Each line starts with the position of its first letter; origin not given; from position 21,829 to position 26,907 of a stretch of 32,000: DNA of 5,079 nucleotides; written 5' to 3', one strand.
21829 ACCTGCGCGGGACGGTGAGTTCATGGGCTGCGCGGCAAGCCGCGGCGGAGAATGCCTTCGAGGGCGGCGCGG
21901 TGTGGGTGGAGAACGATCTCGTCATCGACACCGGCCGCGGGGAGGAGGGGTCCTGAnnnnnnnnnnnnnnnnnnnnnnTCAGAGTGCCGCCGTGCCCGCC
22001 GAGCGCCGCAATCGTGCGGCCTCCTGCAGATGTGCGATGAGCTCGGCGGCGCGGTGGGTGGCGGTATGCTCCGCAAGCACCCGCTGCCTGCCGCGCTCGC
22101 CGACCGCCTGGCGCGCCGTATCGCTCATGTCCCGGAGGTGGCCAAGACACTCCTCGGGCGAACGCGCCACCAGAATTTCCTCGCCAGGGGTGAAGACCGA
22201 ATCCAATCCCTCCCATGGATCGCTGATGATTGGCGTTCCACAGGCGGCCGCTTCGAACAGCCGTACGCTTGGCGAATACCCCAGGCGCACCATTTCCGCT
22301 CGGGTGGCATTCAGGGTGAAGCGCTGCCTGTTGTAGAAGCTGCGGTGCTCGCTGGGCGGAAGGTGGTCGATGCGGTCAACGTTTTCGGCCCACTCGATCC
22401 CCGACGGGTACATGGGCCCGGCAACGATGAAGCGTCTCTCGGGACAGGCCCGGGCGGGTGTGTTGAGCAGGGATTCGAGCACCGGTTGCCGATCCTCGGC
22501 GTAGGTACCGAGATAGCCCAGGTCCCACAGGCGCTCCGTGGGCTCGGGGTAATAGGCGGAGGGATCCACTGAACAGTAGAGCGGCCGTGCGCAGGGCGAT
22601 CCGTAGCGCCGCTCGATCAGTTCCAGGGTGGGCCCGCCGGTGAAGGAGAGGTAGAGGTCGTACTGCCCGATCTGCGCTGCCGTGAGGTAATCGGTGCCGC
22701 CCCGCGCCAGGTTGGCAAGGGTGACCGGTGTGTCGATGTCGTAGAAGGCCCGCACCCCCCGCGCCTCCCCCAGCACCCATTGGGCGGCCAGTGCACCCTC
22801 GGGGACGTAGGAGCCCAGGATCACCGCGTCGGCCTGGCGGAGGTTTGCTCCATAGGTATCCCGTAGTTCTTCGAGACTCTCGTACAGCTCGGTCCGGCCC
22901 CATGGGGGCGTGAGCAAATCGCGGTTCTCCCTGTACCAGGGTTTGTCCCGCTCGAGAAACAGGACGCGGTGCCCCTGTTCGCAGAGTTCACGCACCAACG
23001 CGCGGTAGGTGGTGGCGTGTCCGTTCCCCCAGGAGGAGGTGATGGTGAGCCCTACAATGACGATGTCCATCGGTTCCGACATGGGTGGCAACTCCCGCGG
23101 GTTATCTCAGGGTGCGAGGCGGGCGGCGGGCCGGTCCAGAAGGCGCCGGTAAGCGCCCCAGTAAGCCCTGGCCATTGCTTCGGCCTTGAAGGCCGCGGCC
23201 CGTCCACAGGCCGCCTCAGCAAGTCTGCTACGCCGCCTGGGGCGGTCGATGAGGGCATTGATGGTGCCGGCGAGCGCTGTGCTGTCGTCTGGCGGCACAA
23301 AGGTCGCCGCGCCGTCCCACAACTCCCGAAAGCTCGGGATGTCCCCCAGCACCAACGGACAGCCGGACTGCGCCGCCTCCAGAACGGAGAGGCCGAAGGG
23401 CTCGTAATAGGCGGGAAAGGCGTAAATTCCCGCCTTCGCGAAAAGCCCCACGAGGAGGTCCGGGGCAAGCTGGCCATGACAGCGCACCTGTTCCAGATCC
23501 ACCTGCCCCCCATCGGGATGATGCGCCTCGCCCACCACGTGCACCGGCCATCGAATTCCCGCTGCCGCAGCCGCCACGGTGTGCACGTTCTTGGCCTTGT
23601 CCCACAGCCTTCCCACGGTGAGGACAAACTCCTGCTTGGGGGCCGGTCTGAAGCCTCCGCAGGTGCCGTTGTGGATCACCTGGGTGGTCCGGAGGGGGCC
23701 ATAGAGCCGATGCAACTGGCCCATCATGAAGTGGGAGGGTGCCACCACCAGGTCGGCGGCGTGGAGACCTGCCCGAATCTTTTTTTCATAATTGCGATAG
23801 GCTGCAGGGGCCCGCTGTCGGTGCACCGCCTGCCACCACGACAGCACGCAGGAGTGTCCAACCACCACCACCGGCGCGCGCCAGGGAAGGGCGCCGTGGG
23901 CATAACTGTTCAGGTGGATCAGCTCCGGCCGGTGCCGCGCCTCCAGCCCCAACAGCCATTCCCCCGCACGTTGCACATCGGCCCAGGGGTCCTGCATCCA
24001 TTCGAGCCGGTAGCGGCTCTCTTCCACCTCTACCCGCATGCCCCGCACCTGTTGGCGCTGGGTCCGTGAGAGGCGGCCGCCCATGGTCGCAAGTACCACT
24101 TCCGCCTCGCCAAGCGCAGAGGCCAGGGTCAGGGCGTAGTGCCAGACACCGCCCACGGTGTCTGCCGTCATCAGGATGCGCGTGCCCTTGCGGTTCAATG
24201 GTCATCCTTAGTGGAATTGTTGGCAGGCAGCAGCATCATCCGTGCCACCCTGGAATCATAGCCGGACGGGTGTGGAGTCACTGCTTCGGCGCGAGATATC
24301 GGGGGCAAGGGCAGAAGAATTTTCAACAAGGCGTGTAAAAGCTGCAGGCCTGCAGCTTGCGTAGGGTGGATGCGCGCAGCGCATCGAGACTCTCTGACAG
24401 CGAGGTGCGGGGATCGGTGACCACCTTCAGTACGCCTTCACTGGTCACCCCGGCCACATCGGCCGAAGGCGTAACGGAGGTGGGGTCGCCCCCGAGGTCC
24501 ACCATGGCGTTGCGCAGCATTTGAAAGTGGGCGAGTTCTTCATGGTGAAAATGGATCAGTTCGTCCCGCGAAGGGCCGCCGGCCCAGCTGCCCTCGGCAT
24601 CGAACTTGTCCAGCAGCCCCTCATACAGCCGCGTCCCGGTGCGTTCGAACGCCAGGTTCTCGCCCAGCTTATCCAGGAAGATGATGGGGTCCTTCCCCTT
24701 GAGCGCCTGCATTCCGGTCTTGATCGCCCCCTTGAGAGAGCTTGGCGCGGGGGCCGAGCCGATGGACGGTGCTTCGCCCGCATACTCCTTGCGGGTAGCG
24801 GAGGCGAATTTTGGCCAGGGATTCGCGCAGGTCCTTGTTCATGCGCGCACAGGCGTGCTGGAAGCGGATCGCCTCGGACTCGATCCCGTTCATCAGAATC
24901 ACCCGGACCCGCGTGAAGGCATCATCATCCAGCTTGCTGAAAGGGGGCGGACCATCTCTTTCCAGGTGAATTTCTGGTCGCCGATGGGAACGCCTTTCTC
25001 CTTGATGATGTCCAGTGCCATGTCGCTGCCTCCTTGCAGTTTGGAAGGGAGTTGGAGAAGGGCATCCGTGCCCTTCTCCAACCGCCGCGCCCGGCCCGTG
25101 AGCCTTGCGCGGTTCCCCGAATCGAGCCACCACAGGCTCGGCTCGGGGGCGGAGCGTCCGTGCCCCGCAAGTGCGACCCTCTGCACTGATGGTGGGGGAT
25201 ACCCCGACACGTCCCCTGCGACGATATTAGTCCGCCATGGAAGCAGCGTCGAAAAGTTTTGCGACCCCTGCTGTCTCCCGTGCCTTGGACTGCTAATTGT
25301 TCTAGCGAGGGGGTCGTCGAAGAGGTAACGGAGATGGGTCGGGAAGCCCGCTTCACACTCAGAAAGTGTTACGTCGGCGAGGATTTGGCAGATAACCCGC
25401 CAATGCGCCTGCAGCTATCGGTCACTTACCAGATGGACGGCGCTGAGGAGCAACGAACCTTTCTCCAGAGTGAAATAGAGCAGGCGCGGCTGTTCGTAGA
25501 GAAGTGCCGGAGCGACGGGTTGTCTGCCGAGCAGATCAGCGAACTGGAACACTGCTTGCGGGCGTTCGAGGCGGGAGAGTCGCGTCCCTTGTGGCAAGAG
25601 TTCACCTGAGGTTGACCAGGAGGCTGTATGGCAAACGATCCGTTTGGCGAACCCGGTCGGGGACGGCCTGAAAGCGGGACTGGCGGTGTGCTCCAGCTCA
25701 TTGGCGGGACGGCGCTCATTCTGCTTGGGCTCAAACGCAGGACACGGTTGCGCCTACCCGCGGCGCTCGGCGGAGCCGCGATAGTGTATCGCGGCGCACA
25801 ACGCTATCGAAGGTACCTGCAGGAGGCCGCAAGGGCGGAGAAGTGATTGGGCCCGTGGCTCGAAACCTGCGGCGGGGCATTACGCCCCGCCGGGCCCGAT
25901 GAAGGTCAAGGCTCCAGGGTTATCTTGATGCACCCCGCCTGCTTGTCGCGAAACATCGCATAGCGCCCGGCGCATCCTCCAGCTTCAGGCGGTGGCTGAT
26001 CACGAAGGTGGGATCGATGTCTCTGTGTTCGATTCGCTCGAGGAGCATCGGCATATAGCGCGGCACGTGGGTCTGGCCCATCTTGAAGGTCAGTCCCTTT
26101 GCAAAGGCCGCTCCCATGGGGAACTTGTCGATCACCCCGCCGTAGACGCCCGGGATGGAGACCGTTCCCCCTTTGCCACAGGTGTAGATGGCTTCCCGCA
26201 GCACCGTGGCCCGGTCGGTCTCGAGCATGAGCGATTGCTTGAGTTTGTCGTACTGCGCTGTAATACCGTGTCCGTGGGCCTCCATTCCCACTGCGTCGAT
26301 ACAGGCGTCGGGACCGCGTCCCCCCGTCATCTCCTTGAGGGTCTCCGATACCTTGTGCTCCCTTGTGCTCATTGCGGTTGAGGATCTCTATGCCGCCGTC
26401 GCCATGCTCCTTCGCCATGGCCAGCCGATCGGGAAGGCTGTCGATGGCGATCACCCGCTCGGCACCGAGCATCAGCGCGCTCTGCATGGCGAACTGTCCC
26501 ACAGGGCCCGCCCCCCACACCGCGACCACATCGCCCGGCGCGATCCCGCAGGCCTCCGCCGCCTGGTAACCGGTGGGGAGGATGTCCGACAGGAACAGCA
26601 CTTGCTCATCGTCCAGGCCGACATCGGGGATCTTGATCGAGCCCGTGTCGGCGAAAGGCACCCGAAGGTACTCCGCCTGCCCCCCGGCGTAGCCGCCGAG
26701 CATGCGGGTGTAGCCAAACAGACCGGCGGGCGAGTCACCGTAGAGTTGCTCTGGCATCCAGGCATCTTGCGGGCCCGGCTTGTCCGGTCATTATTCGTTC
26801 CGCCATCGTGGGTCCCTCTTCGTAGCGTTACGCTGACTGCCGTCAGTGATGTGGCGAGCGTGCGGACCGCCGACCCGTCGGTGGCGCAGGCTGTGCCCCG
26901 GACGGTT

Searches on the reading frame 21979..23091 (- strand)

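Call 80: search_protein_families(library=pfam, proteins=[window:21979-23091:-], max_evalue=0.00001)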
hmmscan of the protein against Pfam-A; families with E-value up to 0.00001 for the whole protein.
window:21979-23091:- (370 aa): 1 family
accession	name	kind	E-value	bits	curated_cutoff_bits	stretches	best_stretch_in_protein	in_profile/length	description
PF13524.12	Glyco_trans_1_2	-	8.9e-42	142.9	25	1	212-352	8-143/144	Glycosyl transferase-like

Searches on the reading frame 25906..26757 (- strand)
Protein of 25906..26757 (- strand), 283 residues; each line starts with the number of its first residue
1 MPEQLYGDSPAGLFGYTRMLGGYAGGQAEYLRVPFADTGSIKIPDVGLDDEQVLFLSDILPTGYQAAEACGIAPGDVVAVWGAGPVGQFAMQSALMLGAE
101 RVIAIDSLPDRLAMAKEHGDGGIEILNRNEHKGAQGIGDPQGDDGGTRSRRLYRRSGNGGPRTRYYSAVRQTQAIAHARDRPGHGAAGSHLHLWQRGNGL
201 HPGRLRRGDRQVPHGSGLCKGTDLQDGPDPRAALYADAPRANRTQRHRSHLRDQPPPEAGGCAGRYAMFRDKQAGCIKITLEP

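Call 80: search_protein_families(library=pfam, proteins=[window:25906-26757:-], max_evalue=0.00001)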
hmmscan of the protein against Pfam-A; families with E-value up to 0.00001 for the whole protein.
window:25906-26757:- (283 aa): 1 family
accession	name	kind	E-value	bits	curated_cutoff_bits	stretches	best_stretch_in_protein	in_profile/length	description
PF00107.32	ADH_zinc_N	-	8.2e-07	29.5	31.8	1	85-119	1-34/129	Zinc-binding dehydrogenase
